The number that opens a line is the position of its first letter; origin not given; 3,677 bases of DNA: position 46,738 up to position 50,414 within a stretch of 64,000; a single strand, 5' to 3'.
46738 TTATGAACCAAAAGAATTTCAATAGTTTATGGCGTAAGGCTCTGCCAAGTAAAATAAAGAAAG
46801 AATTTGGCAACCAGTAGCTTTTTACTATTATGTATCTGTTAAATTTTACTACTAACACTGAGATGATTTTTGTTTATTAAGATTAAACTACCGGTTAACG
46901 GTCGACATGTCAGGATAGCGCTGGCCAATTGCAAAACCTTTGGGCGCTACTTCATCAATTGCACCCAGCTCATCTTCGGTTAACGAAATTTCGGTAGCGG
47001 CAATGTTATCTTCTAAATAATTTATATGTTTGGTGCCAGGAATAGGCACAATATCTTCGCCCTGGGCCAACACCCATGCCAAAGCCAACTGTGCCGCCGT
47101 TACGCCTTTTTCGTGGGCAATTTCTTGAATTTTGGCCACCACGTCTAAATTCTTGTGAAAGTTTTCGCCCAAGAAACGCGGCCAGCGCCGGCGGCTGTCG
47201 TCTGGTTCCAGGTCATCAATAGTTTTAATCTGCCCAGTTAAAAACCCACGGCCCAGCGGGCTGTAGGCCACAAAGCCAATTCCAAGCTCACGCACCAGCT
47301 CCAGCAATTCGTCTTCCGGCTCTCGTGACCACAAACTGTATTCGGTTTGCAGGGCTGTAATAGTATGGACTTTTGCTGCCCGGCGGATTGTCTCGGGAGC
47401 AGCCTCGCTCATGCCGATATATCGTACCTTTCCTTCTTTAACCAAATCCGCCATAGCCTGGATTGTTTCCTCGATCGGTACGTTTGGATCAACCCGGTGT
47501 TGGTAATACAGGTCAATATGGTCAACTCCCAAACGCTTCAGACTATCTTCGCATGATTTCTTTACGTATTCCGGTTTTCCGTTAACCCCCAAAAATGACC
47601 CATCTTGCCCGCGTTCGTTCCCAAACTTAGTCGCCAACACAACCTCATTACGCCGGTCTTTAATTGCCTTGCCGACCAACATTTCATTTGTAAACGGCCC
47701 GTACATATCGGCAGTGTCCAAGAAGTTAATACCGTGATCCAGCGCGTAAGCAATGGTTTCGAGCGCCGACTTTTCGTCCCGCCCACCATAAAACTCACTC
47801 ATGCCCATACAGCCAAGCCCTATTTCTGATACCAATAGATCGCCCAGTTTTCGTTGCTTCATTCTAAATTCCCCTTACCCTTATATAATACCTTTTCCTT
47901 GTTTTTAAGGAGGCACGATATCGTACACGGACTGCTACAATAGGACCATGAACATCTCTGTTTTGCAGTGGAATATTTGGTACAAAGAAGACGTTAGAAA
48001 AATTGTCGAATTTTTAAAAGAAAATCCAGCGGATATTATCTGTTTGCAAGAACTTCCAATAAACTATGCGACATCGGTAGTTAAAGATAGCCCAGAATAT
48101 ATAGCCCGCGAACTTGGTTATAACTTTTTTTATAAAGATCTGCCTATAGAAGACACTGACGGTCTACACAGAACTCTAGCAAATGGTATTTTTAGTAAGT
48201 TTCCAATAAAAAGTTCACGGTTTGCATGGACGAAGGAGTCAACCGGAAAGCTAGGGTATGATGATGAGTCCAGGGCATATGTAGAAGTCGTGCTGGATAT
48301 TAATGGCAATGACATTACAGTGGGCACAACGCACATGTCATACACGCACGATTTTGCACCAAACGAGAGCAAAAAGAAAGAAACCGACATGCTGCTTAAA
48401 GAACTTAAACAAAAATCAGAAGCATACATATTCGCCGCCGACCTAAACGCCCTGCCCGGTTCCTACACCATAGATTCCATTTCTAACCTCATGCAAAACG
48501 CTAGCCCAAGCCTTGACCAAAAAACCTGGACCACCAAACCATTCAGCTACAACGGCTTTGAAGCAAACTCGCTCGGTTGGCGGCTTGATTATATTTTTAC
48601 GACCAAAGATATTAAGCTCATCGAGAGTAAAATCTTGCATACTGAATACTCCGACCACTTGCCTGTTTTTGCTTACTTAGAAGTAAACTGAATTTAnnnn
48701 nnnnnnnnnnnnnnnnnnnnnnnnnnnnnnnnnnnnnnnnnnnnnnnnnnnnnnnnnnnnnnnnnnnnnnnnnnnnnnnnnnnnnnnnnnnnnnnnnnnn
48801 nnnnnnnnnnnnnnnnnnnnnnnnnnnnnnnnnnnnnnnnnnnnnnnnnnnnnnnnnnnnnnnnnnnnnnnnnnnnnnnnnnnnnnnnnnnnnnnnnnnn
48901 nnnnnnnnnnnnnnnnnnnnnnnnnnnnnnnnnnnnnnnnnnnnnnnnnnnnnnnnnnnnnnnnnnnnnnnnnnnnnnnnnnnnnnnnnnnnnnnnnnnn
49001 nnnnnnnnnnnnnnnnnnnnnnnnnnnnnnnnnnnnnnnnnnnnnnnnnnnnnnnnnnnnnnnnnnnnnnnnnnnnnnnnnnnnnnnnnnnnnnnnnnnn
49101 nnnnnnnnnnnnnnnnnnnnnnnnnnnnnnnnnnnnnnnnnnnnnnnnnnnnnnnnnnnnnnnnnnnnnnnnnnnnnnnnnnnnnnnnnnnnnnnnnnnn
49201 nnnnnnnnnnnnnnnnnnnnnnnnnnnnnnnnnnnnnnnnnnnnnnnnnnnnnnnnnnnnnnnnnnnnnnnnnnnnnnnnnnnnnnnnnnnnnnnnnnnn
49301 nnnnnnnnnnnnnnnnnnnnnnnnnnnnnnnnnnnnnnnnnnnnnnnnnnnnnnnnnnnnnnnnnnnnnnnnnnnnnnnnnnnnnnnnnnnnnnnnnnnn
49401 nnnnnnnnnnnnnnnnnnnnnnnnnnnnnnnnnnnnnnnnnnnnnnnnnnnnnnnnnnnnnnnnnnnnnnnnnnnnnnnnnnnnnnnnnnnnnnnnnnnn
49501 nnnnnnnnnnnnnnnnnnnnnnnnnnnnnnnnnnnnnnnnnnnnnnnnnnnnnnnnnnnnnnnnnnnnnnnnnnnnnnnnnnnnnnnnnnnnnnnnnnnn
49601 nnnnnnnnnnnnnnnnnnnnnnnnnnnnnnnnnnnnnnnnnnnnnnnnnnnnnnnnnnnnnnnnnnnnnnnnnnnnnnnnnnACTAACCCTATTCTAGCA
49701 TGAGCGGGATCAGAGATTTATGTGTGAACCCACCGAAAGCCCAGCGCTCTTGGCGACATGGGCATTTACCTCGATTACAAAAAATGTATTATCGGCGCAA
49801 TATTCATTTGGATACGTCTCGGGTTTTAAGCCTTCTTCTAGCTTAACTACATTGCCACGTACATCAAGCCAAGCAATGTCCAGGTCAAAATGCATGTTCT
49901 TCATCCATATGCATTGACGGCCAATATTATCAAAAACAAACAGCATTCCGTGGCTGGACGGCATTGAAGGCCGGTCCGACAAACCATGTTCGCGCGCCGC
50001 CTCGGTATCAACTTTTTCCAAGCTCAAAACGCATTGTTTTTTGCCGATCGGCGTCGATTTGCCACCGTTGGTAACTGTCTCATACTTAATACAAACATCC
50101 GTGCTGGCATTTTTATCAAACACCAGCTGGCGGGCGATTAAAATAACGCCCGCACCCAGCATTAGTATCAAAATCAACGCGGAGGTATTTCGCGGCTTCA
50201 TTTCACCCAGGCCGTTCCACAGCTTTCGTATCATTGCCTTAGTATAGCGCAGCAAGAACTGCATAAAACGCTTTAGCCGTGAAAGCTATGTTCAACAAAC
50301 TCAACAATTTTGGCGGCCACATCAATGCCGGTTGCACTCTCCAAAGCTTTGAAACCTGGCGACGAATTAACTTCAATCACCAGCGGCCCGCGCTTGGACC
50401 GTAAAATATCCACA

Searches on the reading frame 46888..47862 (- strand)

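Call 56: search_protein_families(library=pfam, proteins=[window:46888-47862:-], max_evalue=0.001)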
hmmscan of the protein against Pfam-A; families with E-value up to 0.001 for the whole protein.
window:46888-47862:- (324 aa): 1 family
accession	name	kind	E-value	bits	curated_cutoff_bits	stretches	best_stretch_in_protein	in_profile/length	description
PF00248.27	Aldo_ket_red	-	5.7e-84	282.1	24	1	13-305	1-289/291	Aldo/keto reductase family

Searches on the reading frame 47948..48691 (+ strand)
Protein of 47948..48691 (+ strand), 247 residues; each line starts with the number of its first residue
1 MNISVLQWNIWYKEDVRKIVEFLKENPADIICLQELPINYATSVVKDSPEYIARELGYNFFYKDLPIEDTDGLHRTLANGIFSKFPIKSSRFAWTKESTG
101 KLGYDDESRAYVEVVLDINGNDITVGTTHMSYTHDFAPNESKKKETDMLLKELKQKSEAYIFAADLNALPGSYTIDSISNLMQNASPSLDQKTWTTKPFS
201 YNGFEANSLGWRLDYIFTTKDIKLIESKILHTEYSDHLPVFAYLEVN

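Call 56: search_protein_families(library=pfam, proteins=[window:47948-48691:+], max_evalue=0.001)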
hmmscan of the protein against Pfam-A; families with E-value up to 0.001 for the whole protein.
window:47948-48691:+ (247 aa): 2 families
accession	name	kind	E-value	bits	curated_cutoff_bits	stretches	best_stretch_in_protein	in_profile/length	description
PF03372.29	Exo_endo_phos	-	1.2e-20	74.6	24.5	1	6-237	1-225/225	Endonuclease/Exonuclease/phosphatase family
PF23226.1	Exo_endo_phos_PGAP2IP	-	4.4e-06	26.6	27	1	16-170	23-162/239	PGAP2IP, C-terminal nuclease-like domain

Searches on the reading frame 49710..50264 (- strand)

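Call 56: search_protein_families(library=pfam, proteins=[window:49710-50264:-], max_evalue=0.001)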
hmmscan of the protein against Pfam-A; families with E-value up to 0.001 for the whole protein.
window:49710-50264:- (184 aa): 1 family
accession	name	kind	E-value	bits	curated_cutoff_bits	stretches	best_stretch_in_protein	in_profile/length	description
PF02643.20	DUF192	-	2.5e-25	88.9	27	1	81-183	2-95/96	Uncharacterized ACR, COG1430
